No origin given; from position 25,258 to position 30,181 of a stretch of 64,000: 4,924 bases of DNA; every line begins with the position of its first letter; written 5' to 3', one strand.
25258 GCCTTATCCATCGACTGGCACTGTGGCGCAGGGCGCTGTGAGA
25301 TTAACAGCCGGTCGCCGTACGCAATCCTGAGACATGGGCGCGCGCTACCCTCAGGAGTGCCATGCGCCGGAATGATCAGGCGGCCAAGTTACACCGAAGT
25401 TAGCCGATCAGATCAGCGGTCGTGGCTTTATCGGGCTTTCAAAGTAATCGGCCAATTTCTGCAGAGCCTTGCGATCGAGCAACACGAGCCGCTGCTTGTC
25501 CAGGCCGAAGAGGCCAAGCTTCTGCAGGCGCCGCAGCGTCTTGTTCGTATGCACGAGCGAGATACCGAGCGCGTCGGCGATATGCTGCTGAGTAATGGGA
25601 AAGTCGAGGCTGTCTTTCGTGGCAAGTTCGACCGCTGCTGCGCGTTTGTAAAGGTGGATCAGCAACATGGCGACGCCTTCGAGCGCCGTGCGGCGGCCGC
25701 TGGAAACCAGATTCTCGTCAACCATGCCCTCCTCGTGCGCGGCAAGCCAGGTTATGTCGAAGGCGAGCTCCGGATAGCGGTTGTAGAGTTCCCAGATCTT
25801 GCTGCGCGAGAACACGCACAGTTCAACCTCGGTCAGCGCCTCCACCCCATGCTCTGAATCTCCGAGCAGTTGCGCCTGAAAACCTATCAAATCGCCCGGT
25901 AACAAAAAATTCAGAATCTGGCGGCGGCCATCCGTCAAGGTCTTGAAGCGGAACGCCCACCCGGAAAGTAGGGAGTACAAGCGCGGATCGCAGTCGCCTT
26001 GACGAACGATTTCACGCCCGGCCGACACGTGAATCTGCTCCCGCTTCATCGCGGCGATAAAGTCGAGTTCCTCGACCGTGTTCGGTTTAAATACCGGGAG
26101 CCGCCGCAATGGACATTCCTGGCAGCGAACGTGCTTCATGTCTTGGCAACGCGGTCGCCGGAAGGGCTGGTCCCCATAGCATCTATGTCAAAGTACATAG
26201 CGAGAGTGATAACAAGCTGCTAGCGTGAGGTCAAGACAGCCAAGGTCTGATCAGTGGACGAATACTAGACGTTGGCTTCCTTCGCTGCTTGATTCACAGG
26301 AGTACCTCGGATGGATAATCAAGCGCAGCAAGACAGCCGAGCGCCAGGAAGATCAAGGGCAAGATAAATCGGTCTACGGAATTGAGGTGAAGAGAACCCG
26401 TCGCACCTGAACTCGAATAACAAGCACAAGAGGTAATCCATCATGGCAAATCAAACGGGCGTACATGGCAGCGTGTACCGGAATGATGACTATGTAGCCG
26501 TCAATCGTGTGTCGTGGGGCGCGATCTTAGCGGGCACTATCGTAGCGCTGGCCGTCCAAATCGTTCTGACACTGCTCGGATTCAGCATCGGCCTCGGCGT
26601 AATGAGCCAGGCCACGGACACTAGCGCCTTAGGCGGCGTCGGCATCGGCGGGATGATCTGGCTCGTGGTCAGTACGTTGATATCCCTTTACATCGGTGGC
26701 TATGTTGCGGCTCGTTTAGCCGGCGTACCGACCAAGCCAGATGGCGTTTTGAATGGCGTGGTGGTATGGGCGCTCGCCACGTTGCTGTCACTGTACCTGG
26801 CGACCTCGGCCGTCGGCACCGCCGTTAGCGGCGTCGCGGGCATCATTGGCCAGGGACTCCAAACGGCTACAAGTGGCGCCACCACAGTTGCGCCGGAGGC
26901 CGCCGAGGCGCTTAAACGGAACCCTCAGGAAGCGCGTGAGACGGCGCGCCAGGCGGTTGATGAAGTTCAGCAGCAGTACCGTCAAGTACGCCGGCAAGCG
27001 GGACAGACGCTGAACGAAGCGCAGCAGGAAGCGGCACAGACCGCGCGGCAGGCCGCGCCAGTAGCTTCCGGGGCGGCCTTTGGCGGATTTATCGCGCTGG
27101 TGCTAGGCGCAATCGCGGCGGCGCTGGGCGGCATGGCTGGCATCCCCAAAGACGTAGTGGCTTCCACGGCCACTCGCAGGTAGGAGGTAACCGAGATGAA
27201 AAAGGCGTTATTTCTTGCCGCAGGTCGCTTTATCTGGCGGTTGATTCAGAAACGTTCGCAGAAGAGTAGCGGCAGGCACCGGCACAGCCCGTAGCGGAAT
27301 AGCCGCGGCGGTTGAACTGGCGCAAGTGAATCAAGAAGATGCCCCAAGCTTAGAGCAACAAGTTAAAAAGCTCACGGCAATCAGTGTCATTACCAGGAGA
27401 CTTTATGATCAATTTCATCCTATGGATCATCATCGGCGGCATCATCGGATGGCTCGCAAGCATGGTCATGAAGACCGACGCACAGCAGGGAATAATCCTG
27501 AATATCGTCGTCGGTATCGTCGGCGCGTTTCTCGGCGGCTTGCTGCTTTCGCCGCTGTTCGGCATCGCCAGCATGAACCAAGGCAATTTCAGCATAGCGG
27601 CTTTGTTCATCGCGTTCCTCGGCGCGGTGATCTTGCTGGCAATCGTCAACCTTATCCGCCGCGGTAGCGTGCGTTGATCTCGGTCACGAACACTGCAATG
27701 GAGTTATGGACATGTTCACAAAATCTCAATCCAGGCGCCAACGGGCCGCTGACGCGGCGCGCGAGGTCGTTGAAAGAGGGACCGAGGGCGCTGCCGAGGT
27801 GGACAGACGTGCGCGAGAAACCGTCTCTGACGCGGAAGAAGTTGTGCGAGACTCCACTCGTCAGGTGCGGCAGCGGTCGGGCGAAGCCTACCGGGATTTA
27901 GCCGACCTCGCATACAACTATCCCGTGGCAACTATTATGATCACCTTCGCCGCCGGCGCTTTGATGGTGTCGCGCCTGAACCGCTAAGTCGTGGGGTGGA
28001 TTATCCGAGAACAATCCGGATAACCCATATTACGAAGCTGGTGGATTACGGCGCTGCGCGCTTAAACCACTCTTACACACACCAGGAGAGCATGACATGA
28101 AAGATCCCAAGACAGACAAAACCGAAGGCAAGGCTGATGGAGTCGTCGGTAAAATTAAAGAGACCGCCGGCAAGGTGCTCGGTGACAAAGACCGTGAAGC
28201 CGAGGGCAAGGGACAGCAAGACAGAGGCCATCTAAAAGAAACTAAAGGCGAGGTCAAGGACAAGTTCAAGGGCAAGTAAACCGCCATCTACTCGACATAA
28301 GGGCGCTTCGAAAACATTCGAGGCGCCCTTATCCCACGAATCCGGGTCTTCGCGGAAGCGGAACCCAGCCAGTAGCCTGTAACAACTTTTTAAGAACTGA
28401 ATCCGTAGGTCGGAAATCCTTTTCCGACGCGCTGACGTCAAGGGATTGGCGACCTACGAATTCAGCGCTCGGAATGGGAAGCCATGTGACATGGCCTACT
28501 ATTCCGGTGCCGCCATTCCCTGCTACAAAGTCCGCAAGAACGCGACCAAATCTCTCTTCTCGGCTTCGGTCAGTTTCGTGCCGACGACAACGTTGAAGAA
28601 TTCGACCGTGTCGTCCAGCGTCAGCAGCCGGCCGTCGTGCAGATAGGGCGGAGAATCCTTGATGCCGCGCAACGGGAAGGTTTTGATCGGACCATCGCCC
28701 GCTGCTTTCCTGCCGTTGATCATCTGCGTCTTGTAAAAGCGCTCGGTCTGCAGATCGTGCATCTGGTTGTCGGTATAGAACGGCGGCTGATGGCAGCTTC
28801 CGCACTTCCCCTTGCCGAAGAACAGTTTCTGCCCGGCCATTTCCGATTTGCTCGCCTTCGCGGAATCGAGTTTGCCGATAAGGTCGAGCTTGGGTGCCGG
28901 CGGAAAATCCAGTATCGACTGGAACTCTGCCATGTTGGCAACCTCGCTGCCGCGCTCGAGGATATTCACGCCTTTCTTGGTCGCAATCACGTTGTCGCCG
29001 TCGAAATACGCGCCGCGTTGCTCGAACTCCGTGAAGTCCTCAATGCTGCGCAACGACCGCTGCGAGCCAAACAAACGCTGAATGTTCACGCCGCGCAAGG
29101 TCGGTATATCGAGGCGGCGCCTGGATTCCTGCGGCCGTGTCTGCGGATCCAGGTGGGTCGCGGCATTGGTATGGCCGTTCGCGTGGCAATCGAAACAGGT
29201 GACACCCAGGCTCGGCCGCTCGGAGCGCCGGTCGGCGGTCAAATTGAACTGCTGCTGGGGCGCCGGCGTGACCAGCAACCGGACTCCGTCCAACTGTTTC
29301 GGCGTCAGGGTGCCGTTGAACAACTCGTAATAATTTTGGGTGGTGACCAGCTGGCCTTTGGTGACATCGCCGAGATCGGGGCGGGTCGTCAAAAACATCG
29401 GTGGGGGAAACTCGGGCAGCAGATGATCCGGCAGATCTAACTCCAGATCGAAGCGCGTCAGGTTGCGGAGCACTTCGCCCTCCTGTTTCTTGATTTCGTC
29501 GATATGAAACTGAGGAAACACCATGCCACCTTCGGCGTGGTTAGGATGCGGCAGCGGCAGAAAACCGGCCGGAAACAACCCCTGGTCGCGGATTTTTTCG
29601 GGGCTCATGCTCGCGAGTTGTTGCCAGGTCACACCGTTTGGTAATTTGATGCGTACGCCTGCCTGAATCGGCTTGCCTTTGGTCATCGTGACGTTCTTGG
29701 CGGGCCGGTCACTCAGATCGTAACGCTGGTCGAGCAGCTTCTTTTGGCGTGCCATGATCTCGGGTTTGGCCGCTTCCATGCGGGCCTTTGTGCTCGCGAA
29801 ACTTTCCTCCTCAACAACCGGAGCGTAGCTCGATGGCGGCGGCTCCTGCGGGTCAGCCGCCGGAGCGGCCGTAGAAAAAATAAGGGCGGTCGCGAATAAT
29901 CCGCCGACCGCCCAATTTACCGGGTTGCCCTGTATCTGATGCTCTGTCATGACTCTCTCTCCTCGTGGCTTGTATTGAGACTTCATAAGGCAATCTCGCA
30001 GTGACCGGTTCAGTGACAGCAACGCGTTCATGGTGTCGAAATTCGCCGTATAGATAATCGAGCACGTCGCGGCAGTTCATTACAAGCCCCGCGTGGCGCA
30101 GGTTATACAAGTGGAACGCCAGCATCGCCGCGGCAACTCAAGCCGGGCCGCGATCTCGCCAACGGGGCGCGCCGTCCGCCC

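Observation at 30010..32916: Catalase-related (mini-catalase/AOS-like) heme protein paired with a phytase-like beta-propeller gene, beside a CCP and an arsR-like remnant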

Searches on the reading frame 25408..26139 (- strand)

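Call 3: search_protein_families(library=pfam, proteins=[window:25408-26139:-], max_evalue=0.01)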
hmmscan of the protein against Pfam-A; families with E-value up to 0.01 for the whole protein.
window:25408-26139:- (243 aa): 2 families
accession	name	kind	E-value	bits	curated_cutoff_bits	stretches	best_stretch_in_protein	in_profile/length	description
PF00027.35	cNMP_binding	-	7.6e-16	58.3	27.5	1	37-122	3-89/89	Cyclic nucleotide-binding domain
PF13545.12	HTH_Crp_2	-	1.4e-12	47.8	27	1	156-229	3-70/70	Crp-like helix-turn-helix domain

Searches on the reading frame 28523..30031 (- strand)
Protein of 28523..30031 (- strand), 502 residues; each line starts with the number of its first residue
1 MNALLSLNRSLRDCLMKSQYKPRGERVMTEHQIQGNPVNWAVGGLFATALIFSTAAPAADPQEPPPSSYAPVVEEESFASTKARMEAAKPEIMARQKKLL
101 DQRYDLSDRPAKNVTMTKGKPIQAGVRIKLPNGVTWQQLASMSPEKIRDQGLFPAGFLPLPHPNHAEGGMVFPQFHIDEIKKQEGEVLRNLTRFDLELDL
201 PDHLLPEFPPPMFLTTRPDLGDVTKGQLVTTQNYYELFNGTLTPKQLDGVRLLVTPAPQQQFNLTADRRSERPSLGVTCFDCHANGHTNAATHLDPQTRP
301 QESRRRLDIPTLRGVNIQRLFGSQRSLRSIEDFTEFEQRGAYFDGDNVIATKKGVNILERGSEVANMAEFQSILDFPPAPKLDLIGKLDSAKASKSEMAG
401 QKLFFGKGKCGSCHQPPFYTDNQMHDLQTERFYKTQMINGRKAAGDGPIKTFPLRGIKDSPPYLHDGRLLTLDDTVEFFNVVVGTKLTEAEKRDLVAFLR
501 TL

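Call 3: search_protein_families(library=pfam, proteins=[window:28523-30031:-], max_evalue=0.01)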
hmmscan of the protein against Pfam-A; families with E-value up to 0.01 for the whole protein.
window:28523-30031:- (502 aa): 2 families
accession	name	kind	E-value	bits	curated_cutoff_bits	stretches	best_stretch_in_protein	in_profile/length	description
PF00034.26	Cytochrom_C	-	0.004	18.9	21.3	0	399-502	3-89/90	Cytochrome c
PF14522.11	Cytochrome_C7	-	0.0099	16.1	24.8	0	406-432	12-38/67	Cytochrome c7 and related cytochrome c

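Call 5: search_protein_families(library=ncbifam, proteins=[window:28523-30031:-], max_evalue=0.1)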
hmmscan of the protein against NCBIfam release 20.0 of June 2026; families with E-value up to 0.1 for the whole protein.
window:28523-30031:- (502 aa): 5 families
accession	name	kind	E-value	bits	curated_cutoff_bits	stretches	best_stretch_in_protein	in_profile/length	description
TIGR03791.1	TTQ_mauG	equivalog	7.4e-10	38.5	443.85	1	365-502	128-278/291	tryptophan tryptophylquinone biosynthesis enzyme MauG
TIGR03981.2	SAM_quin_mod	hypoth_equivalog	1.7e-08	33.8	340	1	393-479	263-358/411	His-Xaa-Ser system-associated MauG-like protein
TIGR04039.1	MXAN_0977_Heme2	hypoth_equivalog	3.8e-08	32.8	362.85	1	443-481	239-277/336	MbnH family di-heme enzyme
NF040606.1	CytoC_perox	subfamily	5.7e-06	25.8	150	0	378-438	283-330/524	di-heme-cytochrome C peroxidase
NF033196.2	c_type_nonphoto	exception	0.079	13.1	70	0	264-303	15-54/98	c-type cytochrome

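Call 53: search_dna_similar(query=window:28523-29947:-, collection=plasmids, mode=protein, max_rows=12)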
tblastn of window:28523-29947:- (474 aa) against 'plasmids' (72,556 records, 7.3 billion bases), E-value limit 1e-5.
Records with a match: 121; places in all: 122; records where one place covers at least 80% of the query: 40.
Best place of each record, by identity: 60-80% 4; <60% 117.
By first word of the organism name: Rhizobium 32; Sinorhizobium 16; Labrenzia 9; Methylocystis 7; Roseovarius 7; Mesorhizobium 5; Roseibium 5; Phaeobacter 4; Leisingera 3; Lawsonia 3; and 25 more.
By predicted mobility (MOB-suite, as given by PLSDB): conjugative 55; non-mobilizable 47; mobilizable 19.
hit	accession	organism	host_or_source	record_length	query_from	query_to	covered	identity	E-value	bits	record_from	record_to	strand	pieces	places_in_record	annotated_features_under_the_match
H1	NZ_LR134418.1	Legionella adelaidensis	environmental,Cooling tower water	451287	39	474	92%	70.0%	0e+0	611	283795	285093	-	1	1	hypothetical protein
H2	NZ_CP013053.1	Sinorhizobium americanum CCGM7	Phaseolus vulgaris,root nodules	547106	50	474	90%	60.0%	8e-156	496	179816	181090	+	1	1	cytochrome b6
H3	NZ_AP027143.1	Methylocystis iwaonis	-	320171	39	474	92%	58.3%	5e-153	488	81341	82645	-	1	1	cytochrome B6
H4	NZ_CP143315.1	Methylocystis iwaonis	cell culture,rice rhizosphere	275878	39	474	92%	58.3%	7e-153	488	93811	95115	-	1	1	cytochrome B6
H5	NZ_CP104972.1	Phyllobacterium zundukense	Vicia costata,cell culture,root nodule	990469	40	471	91%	58.6%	7e-152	485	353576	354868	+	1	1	cytochrome B6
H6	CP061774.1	Ochrobactrum sp. MT180101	Water,Breeding wastewater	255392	39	474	92%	57.9%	2e-148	475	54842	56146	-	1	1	cytochrome B6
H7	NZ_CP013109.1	Sinorhizobium americanum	Vachellia farnesiana,cell culture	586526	50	474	90%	59.3%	4e-152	486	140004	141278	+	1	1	hypothetical protein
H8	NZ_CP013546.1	Rhizobium phaseoli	Phaseolus vulgaris,Whole ...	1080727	50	474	90%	59.1%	3e-153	489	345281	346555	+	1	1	record has no annotation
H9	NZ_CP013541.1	Rhizobium phaseoli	Phaseolus vulgaris,Whole ...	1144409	50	474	90%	59.1%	3e-153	489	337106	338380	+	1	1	record has no annotation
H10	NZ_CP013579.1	Rhizobium phaseoli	Phaseolus vulgaris,Whole ...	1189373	50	474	90%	59.1%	3e-153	489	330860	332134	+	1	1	record has no annotation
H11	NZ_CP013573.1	Rhizobium phaseoli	Phaseolus vulgaris,Whole ...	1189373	50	474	90%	59.1%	3e-153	489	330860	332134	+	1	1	record has no annotation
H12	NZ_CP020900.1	Rhizobium phaseoli Brasil 5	Phaseolus vulgaris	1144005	50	474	90%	59.1%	3e-153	489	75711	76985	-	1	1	record has no annotation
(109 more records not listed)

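Call 55: get_annotated_region(hit=H2, flank=6000)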
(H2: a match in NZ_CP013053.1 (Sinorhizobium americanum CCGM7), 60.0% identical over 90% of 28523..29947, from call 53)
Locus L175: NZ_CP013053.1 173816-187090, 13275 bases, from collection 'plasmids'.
description: Sinorhizobium americanum CCGM7 plasmid B, complete sequence
organism: Sinorhizobium americanum CCGM7 (NCBI taxid 1408224)
taxonomy: Bacteria; Pseudomonadota; Alphaproteobacteria; Hyphomicrobiales; Rhizobiaceae; Sinorhizobium; Sinorhizobium americanum; Sinorhizobium americanum CCGM7
host: -; source: Phaseolus vulgaris,root nodules; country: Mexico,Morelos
typing (MOB-suite, as given by PLSDB): conjugative; relaxase MOBQ; mating-pair formation MPF_T
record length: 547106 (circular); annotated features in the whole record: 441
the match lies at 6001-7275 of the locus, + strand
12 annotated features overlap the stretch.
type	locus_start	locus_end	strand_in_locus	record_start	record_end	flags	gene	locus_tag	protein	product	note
CDS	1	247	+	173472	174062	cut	-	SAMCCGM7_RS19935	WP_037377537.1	NodA family N-acyltransferase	-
CDS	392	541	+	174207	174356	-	-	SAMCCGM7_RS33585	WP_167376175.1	hypothetical protein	-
CDS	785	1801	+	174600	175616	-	-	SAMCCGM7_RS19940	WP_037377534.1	helix-turn-helix transcriptional regulator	GO:0006355 - regulation of DNA-templated transcription [Evidence IEA]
CDS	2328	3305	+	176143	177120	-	-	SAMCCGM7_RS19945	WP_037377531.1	LysR family transcriptional regulator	-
CDS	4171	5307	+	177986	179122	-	-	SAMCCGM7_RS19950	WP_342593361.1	amidohydrolase family protein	-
CDS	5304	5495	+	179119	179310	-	-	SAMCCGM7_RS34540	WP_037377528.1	amidohydrolase family protein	-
CDS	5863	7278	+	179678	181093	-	-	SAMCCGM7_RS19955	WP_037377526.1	cytochrome b6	-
CDS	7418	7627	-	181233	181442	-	-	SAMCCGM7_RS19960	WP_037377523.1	hypothetical protein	-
CDS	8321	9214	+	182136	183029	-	nifH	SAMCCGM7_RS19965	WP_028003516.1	nitrogenase iron protein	GO:0009399 - nitrogen fixation [Evidence IEA]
CDS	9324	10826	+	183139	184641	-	nifD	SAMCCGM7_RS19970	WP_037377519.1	nitrogenase molybdenum-iron protein alpha chain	GO:0009399 - nitrogen fixation [Evidence IEA]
CDS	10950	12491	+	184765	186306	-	nifK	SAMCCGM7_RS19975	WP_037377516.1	nitrogenase molybdenum-iron protein subunit beta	GO:0009399 - nitrogen fixation [Evidence IEA]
CDS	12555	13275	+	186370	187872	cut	nifE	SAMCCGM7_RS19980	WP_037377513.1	nitrogenase iron-molybdenum cofactor biosynthesis protein NifE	GO:0009399 - nitrogen fixation [Evidence IEA]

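Call 56: get_annotated_region(hit=H1, flank=6000)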
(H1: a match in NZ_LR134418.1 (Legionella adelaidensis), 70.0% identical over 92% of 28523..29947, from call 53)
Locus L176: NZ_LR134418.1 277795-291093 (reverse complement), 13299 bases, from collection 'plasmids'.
description: Legionella adelaidensis strain NCTC12735 plasmid 9, complete sequence
organism: Legionella adelaidensis (NCBI taxid 45056)
taxonomy: Bacteria; Pseudomonadota; Gammaproteobacteria; Legionellales; Legionellaceae; Legionella; Legionella adelaidensis
host: -; source: environmental,Cooling tower water; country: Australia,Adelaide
typing (MOB-suite, as given by PLSDB): non-mobilizable
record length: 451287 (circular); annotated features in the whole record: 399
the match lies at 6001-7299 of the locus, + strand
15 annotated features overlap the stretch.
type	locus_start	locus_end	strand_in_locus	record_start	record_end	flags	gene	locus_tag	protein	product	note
CDS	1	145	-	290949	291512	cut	-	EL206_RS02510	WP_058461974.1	peptidylprolyl isomerase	GO:0006457 - protein folding [Evidence IEA]; GO:0000413 - protein peptidyl-prolyl isomerization [Evidence IEA]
CDS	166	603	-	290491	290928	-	-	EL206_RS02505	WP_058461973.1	response regulator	GO:0000160 - phosphorelay signal transduction system [Evidence IEA]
CDS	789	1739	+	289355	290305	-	-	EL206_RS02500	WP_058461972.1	hypothetical protein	-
CDS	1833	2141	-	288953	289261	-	-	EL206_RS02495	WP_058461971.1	nucleotidyltransferase domain-containing protein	-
CDS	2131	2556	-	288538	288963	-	-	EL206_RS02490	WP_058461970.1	HI0074 family nucleotidyltransferase substrate-binding subunit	-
CDS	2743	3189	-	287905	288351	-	-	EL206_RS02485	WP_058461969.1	GyrI-like domain-containing protein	-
CDS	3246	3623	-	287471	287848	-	-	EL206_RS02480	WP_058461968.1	VOC family protein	-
CDS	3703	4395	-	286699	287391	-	-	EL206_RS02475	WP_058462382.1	YafY family protein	-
CDS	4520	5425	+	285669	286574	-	-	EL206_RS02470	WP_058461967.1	hypothetical protein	-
CDS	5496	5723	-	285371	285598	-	-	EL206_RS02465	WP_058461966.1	hypothetical protein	-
CDS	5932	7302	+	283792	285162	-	-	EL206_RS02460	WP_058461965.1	hypothetical protein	-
CDS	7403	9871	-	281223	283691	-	-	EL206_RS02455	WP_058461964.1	hypothetical protein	-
CDS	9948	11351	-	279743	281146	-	-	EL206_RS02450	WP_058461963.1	deoxyribodipyrimidine photo-lyase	GO:0006281 - DNA repair [Evidence IEA]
CDS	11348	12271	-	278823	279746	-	-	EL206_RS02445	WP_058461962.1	SAM-dependent methyltransferase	-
CDS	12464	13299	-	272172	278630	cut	-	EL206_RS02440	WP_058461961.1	AAA family ATPase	-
